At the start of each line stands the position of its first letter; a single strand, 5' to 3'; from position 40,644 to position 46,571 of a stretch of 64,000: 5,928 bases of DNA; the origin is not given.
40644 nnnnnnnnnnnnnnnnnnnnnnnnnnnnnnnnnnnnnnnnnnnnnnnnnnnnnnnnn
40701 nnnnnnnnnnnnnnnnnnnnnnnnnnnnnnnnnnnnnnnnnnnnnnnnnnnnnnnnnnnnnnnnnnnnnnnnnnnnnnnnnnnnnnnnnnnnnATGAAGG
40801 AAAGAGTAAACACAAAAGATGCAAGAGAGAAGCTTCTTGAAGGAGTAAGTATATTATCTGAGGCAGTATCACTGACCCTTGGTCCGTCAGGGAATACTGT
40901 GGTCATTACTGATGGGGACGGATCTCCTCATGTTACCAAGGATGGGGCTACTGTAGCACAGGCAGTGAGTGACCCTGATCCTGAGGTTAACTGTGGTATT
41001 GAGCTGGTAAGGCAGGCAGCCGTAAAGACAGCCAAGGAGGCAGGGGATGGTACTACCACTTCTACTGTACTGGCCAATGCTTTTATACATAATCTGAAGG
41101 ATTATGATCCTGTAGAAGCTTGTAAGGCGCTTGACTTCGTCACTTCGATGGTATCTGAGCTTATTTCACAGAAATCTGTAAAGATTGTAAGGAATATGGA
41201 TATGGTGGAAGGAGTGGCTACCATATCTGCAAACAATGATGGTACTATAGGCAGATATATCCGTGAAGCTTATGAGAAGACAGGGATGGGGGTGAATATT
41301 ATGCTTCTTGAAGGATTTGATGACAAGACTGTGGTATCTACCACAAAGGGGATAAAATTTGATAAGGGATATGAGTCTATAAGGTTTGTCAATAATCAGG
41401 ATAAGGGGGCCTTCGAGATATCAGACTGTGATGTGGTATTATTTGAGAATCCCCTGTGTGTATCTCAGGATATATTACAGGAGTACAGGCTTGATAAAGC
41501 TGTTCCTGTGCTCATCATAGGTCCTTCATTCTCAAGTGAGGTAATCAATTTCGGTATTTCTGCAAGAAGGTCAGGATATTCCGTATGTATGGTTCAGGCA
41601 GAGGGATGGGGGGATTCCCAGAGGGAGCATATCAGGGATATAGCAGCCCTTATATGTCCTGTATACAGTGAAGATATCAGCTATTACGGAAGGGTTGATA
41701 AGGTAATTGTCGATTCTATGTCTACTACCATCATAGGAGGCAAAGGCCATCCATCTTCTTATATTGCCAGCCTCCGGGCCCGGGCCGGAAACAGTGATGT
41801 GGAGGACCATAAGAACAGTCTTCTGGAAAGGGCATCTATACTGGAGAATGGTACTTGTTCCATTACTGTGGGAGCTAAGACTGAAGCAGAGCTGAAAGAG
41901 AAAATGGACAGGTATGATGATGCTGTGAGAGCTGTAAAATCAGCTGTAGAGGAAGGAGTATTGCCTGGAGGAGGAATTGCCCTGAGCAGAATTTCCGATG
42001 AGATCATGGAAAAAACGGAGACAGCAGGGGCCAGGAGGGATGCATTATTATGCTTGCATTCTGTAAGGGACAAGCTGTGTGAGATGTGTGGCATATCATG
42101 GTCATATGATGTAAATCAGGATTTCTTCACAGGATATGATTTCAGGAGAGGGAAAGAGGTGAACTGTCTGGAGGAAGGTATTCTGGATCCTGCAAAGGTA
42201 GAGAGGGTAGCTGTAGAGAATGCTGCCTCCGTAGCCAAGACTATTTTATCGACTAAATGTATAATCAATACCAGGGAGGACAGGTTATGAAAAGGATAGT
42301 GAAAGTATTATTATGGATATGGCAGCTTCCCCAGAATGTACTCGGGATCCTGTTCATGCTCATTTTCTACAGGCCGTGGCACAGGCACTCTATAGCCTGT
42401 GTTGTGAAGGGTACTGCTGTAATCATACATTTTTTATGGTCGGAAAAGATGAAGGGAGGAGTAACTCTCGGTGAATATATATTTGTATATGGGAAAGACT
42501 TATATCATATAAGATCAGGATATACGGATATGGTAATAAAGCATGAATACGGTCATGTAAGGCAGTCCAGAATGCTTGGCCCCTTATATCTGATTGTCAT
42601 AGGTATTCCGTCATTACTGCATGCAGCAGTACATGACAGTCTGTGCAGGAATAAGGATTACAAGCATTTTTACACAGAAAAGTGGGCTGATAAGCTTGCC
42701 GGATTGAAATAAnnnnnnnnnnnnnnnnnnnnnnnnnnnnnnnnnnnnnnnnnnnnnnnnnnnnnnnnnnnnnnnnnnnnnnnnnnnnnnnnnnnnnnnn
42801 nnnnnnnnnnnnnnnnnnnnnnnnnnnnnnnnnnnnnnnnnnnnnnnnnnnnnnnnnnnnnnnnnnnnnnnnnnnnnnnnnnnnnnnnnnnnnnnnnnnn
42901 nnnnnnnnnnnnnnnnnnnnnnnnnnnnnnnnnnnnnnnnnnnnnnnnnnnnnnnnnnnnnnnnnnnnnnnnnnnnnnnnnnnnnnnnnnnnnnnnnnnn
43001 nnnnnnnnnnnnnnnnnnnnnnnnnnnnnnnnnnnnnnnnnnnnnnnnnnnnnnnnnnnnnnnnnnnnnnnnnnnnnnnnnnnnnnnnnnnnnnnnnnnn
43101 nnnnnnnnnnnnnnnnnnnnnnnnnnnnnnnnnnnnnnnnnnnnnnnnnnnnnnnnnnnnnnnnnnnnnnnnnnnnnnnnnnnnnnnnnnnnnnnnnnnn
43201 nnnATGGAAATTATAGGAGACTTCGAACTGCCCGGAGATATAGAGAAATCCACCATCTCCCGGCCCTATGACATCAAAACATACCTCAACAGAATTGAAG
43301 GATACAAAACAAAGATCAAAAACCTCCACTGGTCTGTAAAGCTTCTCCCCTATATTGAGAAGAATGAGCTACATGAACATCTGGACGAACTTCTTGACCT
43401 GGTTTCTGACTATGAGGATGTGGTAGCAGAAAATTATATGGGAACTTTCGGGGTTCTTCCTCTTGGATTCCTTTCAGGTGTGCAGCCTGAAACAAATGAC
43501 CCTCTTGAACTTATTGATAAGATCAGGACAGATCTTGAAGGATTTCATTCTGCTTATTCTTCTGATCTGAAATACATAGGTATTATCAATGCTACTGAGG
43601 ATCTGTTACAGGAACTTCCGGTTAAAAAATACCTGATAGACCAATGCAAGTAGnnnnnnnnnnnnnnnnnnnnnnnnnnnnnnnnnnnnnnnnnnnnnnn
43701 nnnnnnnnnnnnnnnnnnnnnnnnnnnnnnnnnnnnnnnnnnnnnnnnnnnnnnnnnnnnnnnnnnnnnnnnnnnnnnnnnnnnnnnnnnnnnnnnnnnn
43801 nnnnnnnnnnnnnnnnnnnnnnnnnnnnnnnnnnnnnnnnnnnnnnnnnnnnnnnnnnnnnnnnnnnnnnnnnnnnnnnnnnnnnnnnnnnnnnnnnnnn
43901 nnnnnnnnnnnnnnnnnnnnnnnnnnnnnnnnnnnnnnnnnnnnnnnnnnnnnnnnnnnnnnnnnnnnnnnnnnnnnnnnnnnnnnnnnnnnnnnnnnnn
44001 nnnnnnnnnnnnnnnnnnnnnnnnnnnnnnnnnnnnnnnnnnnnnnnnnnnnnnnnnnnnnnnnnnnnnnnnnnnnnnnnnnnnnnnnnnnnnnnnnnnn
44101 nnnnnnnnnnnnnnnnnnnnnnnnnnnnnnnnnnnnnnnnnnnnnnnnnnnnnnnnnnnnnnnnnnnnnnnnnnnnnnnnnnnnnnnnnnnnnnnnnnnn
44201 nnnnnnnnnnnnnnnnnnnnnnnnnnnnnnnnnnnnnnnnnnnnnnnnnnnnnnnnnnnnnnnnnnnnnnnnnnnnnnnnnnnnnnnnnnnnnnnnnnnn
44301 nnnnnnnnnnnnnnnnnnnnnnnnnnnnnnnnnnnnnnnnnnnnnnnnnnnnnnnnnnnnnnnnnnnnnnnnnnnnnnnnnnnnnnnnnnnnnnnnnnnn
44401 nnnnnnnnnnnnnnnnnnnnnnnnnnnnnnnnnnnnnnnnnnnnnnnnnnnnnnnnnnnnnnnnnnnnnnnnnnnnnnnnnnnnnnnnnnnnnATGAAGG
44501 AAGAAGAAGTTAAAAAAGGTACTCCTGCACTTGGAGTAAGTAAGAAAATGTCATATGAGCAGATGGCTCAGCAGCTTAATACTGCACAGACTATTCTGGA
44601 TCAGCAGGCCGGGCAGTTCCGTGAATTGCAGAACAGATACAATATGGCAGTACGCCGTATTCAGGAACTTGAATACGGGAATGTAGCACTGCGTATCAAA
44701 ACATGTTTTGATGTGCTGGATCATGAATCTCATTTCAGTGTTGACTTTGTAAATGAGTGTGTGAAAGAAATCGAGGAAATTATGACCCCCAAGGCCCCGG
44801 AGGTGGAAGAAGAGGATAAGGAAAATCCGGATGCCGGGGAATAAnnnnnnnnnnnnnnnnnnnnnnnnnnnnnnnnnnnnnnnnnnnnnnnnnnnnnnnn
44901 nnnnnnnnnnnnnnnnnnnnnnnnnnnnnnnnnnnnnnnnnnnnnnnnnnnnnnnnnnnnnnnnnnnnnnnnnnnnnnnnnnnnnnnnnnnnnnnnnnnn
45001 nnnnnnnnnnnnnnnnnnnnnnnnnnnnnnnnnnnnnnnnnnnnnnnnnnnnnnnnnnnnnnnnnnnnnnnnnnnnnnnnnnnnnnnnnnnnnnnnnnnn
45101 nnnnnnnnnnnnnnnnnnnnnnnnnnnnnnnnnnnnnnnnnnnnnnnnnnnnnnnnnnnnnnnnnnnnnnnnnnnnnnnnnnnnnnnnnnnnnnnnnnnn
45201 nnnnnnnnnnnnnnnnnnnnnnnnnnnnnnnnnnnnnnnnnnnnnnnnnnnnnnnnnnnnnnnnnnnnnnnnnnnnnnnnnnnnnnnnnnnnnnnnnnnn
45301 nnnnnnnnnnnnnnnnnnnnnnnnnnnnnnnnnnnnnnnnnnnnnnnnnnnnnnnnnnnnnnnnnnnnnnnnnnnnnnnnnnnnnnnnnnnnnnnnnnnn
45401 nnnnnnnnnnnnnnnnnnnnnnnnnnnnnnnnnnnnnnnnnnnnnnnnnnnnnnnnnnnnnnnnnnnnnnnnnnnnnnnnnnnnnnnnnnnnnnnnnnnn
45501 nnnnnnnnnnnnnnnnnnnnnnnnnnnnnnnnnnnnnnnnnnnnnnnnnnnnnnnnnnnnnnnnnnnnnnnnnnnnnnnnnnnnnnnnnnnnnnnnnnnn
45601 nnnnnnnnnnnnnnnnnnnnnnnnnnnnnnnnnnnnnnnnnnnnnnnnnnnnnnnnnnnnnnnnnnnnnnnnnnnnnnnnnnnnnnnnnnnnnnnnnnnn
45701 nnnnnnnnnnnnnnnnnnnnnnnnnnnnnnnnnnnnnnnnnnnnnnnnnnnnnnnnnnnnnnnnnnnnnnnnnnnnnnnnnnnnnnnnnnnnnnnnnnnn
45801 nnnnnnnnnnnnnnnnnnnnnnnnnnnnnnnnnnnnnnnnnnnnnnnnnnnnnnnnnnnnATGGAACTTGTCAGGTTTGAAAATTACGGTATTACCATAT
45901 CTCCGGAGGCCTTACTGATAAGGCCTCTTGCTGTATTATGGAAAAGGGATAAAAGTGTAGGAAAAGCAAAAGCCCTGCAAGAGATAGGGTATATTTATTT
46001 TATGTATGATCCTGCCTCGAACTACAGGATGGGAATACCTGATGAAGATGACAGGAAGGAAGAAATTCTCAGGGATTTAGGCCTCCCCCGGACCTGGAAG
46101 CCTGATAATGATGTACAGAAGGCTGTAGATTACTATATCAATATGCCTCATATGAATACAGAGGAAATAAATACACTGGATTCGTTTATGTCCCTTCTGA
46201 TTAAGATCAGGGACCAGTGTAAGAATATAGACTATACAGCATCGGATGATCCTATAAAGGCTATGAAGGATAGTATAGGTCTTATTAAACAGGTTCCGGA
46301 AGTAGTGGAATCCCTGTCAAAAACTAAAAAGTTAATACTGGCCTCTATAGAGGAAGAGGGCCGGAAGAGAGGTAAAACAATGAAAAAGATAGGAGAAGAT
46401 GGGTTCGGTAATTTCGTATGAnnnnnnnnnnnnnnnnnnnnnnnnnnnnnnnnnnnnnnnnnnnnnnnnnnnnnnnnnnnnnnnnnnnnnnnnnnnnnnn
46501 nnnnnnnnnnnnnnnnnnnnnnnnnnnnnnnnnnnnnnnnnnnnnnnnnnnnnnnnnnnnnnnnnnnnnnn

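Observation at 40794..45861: Phage-encoded chaperonin pair: GroEL-like (498 aa) and a separate GroES-like co-chaperonin candidate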

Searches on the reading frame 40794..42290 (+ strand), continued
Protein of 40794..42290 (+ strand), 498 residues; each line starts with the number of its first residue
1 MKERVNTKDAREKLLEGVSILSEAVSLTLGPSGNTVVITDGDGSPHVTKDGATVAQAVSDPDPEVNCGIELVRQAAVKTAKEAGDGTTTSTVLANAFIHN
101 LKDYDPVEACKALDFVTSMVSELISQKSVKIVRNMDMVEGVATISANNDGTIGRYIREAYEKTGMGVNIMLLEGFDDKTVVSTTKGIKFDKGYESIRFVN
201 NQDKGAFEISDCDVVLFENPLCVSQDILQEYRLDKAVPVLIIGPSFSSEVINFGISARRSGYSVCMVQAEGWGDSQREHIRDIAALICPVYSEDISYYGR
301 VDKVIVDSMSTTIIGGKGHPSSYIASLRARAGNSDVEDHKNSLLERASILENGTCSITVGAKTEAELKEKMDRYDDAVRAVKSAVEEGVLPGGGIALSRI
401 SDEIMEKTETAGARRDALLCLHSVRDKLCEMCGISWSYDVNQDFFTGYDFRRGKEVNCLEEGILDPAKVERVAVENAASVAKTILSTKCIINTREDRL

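Call 21: find_encoding_contigs(protein=P0009, flank=10000, max_places=3)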
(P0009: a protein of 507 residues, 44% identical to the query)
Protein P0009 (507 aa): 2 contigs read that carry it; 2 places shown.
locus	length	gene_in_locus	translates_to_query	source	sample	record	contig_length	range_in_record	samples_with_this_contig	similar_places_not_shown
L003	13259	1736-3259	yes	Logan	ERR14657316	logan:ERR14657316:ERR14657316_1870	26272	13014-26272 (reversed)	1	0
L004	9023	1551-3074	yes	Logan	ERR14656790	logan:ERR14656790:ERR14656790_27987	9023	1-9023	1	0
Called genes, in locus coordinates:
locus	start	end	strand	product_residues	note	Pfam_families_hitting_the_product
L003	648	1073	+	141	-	-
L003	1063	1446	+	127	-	-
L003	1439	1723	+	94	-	-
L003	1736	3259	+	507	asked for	PF00118:Cpn60_TCP1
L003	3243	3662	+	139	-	-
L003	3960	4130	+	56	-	-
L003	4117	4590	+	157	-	-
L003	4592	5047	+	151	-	-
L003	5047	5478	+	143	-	-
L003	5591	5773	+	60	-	-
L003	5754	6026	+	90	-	-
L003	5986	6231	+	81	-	-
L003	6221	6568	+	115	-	-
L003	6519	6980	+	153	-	-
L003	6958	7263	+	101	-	-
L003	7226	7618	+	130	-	-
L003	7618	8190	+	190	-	-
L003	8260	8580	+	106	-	-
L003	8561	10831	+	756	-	-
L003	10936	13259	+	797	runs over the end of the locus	-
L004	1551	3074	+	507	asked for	PF00118:Cpn60_TCP1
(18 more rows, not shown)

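Call 81: search_protein_families(library=ncbifam, proteins=[window:40794-42290:+], max_evalue=0.1)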
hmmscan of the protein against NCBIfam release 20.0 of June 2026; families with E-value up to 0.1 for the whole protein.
window:40794-42290:+ (498 aa): 19 families
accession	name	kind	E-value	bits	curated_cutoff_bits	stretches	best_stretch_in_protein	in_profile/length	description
NF009487.0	PRK12849.1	subfamily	2.2e-94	316.7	352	1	6-495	7-524/543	chaperonin GroEL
NF000592.1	PRK00013.1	subfamily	2.4e-94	316.7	397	1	6-492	6-521/524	chaperonin GroEL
TIGR02348.1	GroEL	equivalog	1e-91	308.1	582.1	1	7-495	7-524/526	chaperonin GroEL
NF009489.0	PRK12851.1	subfamily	3.7e-90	302.8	464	1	7-492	9-522/541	chaperonin GroEL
NF009488.0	PRK12850.1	subfamily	7.4e-88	295.4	475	1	6-492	8-522/544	chaperonin GroEL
NF010704.0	PRK14104.1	subfamily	3.1e-76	256.8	1041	1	7-492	9-523/546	chaperonin GroEL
NF038370.1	GroEL2_Chlamy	exception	1.6e-22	79.8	600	1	13-424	14-444/533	variant chaperonin GroEL2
NF038369.1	GroEL3_Chlamy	exception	2e-16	59.7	600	1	8-415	10-421/506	variant chaperonin GroEL3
TIGR02345.1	chap_CCT_eta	equivalog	1.8e-13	49.6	669.2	2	5-125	11-127/523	T-complex protein 1 subunit eta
NF041082.2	thermosome_alpha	equivalog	4.7e-13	48.8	450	2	3-99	11-103/519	thermosome subunit alpha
NF041083.2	thermosome_beta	equivalog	5.3e-13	48.8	400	2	3-101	11-105/520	thermosome subunit beta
TIGR02339.1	thermosome_arch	subfamily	1.8e-12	46.8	671.1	2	2-100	9-103/521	thermosome subunit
TIGR02342.1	chap_CCT_delta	equivalog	3.6e-10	39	695.35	1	3-103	3-99/517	T-complex protein 1 subunit delta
TIGR02340.1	chap_CCT_alpha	equivalog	6.8e-10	38.3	800.2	1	3-100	6-99/536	T-complex protein 1 subunit alpha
TIGR02347.1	chap_CCT_zeta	equivalog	3.2e-08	32.6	587.15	1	14-100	21-103/531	T-complex protein 1 subunit zeta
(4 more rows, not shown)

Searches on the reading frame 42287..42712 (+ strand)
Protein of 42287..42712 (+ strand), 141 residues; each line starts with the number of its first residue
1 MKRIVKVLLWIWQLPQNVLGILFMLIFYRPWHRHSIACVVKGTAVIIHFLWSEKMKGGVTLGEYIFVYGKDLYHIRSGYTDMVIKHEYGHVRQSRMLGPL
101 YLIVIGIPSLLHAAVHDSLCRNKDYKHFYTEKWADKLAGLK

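Call 3: search_protein_families(library=pfam, proteins=[window:42287-42712:+], max_evalue=1)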
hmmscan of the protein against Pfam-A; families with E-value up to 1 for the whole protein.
window:42287-42712:+ (141 aa): 0 families

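Call 4: search_protein_families(library=phrogs, proteins=[window:42287-42712:+], max_evalue=0.01)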
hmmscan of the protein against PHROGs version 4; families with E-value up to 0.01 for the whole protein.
window:42287-42712:+ (141 aa): 0 families

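Call 78: search_protein_families(library=pfam, proteins=[window:42287-42709:+], max_evalue=1)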
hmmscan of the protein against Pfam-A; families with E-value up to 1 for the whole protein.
seq(141 aa): 0 families

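Call 80: search_solved_structures(query=A5, max_evalue=10, show_alignments=2)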
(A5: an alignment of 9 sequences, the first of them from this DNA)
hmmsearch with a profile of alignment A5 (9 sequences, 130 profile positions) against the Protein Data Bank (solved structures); distinct sequences matched with E-value up to 10: 0.

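Call 81: search_protein_families(library=ncbifam, proteins=[window:42287-42712:+], max_evalue=0.1)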
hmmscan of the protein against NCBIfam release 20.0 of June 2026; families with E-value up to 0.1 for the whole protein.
window:42287-42712:+ (141 aa): 0 families

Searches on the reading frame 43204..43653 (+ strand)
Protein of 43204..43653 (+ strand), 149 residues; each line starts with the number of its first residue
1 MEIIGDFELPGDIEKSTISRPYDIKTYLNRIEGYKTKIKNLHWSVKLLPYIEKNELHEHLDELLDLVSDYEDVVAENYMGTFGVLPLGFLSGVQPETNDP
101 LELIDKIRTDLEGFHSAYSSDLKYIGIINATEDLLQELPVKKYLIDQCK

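Call 3: search_protein_families(library=pfam, proteins=[window:43204-43653:+], max_evalue=1)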
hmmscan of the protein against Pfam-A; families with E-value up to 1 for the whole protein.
window:43204-43653:+ (149 aa): 3 families
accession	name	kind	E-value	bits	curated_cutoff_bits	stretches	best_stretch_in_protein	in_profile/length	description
PF19174.5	DUF5856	-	0.00046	21.6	34.6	1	57-143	10-92/94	Family of unknown function (DUF5856)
PF07596.16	SBP_bac_10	-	0.012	16.1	23.3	1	39-67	48-76/268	Protein of unknown function (DUF1559)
PF14106.11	DUF4279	-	0.12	13.1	25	1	36-74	33-70/116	Domain of unknown function (DUF4279)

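Call 4: search_protein_families(library=phrogs, proteins=[window:43204-43653:+], max_evalue=0.01)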
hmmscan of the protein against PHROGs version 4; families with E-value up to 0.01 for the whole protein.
window:43204-43653:+ (149 aa): 2 families
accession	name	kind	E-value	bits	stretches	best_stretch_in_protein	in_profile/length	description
phrog_3636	-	DNA, RNA and nucleotide metabolism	0.00038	21.6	1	34-77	22-62/149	DNA binding protein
phrog_858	-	transcription regulation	0.0078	17.7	0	55-143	40-123/129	starvation-inducible transcriptional regulator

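Call 81: search_protein_families(library=ncbifam, proteins=[window:43204-43653:+], max_evalue=0.1)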
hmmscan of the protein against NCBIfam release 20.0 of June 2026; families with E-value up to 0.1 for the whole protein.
window:43204-43653:+ (149 aa): 1 family
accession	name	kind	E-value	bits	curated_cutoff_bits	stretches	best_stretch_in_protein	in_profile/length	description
NF006975.0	PRK09448.1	equivalog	0.00018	21.6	114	1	34-90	43-95/168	DNA starvation/stationary phase protection protein Dps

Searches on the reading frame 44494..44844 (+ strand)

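Call 3: search_protein_families(library=pfam, proteins=[window:44494-44844:+], max_evalue=1)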
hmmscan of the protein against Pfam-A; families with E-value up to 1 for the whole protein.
window:44494-44844:+ (116 aa): 4 families
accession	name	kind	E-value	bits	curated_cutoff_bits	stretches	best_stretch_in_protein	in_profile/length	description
PF08702.15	Fib_alpha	-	0.0031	18.1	29.9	1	20-71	82-132/143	Fibrinogen alpha/beta chain family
PF24911.1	YfjL_C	-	0.016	16.2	28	1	16-56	56-91/117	YfjL-like C-terminal domain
PF05531.17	NPV_P10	-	0.04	14.8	29.8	0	33-104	42-73/75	Nucleopolyhedrovirus P10 protein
PF06667.17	PspB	-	0.094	13.2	25.6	0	22-44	51-73/73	Phage shock protein B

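Call 4: search_protein_families(library=phrogs, proteins=[window:44494-44844:+], max_evalue=0.01)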
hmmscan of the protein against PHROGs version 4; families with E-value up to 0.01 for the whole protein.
window:44494-44844:+ (116 aa): 2 families
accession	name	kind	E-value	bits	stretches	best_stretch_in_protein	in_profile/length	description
phrog_20344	-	unknown function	0.00014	22.8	1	18-91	48-121/140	-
phrog_19099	-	unknown function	0.0086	17.3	0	15-63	7-51/82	-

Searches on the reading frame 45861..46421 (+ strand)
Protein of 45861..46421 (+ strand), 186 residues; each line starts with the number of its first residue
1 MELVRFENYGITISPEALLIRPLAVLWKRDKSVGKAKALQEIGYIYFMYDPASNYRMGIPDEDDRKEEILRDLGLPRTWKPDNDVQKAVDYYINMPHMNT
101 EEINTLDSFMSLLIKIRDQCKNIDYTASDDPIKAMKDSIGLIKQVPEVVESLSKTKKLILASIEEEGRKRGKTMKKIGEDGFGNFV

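Call 3: search_protein_families(library=pfam, proteins=[window:45861-46421:+], max_evalue=1)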
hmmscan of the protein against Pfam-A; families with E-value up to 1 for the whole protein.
window:45861-46421:+ (186 aa): 0 families

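Call 4: search_protein_families(library=phrogs, proteins=[window:45861-46421:+], max_evalue=0.01)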
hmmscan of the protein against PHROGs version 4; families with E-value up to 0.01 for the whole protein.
window:45861-46421:+ (186 aa): 1 family
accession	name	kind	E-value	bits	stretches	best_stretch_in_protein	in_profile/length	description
phrog_16390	-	unknown function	1.9e-07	32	1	6-172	7-177/189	-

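Call 81: search_protein_families(library=ncbifam, proteins=[window:45861-46421:+], max_evalue=0.1)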
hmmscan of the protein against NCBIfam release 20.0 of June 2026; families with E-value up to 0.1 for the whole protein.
window:45861-46421:+ (186 aa): 0 families
